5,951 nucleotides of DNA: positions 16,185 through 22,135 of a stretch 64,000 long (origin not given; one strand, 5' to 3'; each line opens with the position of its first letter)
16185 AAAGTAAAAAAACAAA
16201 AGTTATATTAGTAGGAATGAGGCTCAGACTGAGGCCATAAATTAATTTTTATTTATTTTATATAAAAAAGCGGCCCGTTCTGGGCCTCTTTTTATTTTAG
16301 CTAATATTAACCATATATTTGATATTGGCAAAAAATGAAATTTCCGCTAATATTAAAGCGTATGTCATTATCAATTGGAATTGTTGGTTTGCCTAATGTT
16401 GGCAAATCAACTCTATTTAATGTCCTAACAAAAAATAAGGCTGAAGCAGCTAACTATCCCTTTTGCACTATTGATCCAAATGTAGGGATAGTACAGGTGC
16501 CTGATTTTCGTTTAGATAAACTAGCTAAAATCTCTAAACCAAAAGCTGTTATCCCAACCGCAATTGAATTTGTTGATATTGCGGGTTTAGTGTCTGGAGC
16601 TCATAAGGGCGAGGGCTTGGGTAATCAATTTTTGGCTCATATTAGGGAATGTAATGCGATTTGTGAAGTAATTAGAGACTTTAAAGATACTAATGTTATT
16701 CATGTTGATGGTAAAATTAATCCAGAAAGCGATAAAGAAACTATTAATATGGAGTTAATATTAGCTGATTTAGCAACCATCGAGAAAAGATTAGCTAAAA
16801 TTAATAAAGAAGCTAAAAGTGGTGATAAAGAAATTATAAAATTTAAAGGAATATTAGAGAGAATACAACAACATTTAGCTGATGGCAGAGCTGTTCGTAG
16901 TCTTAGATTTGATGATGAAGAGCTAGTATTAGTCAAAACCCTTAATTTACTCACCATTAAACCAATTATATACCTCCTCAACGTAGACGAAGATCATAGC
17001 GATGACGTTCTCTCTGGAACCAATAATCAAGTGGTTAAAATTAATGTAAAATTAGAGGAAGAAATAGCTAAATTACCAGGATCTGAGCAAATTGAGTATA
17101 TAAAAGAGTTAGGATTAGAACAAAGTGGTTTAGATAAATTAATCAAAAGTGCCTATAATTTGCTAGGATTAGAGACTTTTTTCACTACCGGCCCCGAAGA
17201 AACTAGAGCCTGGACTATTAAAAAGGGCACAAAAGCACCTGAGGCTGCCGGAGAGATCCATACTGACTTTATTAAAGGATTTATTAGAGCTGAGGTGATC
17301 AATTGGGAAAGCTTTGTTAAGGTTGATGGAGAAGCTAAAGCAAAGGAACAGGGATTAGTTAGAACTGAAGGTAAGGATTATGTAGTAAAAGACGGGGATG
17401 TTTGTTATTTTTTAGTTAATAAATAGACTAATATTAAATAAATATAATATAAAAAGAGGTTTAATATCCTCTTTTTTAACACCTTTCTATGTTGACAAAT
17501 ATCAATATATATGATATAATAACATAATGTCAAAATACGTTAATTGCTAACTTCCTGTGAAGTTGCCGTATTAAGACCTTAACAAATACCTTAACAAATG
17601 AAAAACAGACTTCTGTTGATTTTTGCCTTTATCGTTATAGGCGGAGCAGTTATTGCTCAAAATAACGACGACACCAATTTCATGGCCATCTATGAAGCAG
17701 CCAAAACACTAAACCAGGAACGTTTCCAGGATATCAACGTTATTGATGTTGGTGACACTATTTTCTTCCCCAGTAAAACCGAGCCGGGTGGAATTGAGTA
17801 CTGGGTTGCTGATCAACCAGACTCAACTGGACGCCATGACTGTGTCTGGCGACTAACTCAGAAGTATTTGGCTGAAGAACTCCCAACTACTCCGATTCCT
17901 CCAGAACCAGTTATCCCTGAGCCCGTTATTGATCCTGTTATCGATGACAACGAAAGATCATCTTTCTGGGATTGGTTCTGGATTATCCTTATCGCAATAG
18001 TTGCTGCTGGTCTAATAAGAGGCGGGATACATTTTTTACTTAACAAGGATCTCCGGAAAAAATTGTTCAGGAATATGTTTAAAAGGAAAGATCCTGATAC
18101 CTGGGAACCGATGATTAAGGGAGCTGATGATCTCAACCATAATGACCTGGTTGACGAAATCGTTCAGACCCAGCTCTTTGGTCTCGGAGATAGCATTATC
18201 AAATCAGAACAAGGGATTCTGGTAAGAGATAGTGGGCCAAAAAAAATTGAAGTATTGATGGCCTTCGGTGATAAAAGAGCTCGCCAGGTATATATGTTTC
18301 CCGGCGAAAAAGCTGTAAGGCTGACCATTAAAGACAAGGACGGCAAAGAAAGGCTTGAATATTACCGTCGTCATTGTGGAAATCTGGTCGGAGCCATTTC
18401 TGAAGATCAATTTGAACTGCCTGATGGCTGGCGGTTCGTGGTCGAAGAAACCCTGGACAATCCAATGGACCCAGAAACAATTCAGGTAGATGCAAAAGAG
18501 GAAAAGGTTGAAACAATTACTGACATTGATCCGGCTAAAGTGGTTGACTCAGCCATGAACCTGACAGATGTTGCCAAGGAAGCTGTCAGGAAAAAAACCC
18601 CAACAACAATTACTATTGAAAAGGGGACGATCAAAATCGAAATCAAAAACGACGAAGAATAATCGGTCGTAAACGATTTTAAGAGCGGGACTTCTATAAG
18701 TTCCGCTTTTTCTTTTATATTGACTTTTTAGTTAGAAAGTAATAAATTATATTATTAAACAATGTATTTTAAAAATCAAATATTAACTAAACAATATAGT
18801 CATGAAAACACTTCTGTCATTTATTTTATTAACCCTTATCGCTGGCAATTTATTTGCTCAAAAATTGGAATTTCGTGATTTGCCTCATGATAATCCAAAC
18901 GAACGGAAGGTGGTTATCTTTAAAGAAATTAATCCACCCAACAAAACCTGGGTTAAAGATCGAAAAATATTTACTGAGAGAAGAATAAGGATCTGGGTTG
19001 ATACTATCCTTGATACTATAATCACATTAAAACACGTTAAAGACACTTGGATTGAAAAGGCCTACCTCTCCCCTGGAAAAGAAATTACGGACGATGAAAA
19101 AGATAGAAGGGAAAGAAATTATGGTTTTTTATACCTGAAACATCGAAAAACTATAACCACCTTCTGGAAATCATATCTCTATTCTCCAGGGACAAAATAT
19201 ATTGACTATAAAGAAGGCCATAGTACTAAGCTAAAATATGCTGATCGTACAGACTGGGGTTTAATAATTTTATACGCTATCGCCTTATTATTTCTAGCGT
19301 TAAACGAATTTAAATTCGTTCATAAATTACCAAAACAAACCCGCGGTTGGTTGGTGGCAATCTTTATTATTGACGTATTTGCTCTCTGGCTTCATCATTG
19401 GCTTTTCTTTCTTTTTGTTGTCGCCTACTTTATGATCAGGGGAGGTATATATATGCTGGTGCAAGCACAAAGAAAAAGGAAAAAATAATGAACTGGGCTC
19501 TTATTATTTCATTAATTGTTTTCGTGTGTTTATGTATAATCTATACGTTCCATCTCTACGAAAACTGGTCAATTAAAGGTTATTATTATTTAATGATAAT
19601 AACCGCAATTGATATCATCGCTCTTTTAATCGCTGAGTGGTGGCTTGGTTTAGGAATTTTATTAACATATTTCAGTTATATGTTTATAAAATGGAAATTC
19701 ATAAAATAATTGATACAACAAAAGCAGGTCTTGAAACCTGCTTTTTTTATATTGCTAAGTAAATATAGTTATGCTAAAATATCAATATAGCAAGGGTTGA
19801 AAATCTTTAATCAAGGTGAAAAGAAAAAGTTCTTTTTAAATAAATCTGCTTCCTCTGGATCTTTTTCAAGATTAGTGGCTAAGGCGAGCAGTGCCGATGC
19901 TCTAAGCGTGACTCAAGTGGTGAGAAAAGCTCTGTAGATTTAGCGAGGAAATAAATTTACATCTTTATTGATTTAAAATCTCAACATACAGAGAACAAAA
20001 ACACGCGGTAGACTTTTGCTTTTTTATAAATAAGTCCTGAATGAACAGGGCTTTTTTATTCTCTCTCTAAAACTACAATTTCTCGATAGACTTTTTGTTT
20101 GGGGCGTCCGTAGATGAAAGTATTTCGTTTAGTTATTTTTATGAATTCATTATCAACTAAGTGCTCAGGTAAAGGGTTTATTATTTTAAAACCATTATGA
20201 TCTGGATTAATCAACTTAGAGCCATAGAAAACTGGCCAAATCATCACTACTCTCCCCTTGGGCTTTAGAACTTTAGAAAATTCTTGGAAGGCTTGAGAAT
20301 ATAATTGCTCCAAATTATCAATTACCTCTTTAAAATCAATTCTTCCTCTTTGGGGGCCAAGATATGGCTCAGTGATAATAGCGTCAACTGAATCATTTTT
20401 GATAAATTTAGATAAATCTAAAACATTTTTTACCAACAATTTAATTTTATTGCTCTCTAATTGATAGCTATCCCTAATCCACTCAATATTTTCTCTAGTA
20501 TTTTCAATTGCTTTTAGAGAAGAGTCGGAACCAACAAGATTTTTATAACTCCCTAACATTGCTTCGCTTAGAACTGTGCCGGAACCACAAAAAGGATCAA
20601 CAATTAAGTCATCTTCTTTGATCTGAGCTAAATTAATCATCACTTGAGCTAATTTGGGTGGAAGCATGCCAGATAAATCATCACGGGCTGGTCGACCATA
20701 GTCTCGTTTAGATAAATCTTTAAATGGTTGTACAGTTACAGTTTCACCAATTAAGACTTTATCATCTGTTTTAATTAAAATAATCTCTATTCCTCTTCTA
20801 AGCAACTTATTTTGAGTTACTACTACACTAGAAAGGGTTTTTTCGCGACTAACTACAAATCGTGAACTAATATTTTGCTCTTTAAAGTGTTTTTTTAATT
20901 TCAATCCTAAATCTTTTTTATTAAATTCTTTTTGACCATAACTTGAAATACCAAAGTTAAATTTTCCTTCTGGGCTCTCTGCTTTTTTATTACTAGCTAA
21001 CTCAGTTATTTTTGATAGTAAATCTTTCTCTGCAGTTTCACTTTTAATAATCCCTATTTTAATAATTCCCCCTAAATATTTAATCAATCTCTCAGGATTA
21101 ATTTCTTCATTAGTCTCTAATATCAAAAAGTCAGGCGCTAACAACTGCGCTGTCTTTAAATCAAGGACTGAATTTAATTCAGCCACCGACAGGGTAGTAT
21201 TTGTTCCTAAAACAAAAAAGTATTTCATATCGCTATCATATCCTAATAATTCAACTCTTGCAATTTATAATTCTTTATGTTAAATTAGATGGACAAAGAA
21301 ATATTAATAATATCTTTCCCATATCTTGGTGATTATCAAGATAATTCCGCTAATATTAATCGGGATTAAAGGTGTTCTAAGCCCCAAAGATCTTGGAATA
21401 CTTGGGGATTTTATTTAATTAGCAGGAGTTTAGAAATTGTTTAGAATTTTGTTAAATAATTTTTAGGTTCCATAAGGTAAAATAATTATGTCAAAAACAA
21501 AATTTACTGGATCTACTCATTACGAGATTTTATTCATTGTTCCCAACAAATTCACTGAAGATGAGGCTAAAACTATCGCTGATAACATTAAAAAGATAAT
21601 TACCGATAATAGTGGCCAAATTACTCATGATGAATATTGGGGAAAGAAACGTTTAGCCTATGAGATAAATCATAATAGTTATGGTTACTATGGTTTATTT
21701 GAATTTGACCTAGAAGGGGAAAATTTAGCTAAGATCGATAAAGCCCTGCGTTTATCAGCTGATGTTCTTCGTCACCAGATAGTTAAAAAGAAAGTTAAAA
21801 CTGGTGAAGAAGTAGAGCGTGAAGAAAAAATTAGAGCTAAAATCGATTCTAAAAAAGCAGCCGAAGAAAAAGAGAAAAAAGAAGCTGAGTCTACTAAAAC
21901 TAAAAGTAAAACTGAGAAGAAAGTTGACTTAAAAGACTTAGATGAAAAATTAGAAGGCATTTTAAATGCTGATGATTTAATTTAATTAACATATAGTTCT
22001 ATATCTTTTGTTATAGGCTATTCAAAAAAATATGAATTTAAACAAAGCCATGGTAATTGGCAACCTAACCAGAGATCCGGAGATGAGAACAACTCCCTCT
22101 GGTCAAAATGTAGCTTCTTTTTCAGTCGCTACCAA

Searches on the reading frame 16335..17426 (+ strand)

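Call 11: search_protein_families(library=pfam, proteins=[window:16335-17426:+], max_evalue=0.0001)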
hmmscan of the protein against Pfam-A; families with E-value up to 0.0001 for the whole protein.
window:16335-17426:+ (363 aa): 3 families
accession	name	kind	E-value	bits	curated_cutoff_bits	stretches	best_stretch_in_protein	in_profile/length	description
PF06071.19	YchF-GTPase_C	-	1.7e-37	127.9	27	1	279-362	1-84/84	Protein of unknown function (DUF933)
PF01926.29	MMR_HSR1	-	2.3e-23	82.9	21.9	1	14-128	2-96/113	50S ribosome-binding GTPase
PF02421.24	FeoB_N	-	1e-08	35.3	27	1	14-55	3-44/156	Ferrous iron transport protein B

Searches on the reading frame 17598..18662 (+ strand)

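Call 11: search_protein_families(library=pfam, proteins=[window:17598-18662:+], max_evalue=0.0001)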
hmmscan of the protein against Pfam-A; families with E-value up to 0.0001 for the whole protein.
window:17598-18662:+ (354 aa): 0 families

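Call 42: search_protein_families(library=pfam, proteins=[window:17598-18662:+], max_evalue=1)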
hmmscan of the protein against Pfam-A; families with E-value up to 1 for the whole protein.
window:17598-18662:+ (354 aa): 1 family
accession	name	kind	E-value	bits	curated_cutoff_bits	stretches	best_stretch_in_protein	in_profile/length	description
PF16341.10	DUF4971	-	0.087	13.1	31.3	1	1-56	1-55/141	Domain of unknown function (DUF4971)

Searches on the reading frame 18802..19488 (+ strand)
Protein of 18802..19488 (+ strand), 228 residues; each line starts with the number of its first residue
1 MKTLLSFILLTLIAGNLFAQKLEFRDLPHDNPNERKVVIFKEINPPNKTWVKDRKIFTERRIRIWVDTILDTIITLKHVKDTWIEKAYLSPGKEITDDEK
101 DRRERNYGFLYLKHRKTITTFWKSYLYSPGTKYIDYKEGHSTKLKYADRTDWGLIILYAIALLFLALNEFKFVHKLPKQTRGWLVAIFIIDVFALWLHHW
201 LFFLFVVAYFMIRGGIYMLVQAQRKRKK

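Call 11: search_protein_families(library=pfam, proteins=[window:18802-19488:+], max_evalue=0.0001)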
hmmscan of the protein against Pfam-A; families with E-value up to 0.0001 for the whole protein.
window:18802-19488:+ (228 aa): 0 families

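Call 42: search_protein_families(library=pfam, proteins=[window:18802-19488:+], max_evalue=1)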
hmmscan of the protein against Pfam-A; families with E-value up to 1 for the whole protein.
window:18802-19488:+ (228 aa): 1 family
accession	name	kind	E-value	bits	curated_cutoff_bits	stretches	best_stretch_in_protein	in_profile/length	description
PF07332.16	Phage_holin_3_6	-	0.18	12.3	28.4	0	181-227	59-96/116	Putative Actinobacterial Holin-X, holin superfamily III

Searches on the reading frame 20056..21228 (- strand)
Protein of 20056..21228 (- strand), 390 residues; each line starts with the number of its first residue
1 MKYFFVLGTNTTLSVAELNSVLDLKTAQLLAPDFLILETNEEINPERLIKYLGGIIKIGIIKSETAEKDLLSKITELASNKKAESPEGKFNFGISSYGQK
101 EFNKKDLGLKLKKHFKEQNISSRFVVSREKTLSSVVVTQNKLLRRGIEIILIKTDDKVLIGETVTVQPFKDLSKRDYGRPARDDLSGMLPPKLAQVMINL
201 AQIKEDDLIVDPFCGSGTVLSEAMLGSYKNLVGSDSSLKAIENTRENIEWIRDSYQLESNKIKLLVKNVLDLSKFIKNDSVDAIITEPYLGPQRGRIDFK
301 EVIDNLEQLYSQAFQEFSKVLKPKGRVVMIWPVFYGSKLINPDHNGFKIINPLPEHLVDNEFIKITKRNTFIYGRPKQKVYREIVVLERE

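Call 11: search_protein_families(library=pfam, proteins=[window:20056-21228:-], max_evalue=0.0001)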
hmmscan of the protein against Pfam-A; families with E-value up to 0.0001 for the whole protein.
window:20056-21228:- (390 aa): 3 families
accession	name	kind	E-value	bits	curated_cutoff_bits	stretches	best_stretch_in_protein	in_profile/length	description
PF01170.24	UPF0020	-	2.5e-18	66.9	22.3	1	185-331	7-166/197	RMKL-like, methyltransferase domain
PF13847.12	Methyltransf_31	-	3.4e-09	37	27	1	205-333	3-113/145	Methyltransferase domain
PF01555.25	N6_N4_Mtase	-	6.3e-08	33.3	26.7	1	186-237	163-212/221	DNA methylase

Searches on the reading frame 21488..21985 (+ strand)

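Call 11: search_protein_families(library=pfam, proteins=[window:21488-21985:+], max_evalue=0.0001)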
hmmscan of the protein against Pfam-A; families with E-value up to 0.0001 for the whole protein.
window:21488-21985:+ (165 aa): 1 family
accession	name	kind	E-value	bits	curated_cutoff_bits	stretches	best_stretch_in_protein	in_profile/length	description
PF01250.22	Ribosomal_S6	-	4e-27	94.7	27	1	11-100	1-90/90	Ribosomal protein S6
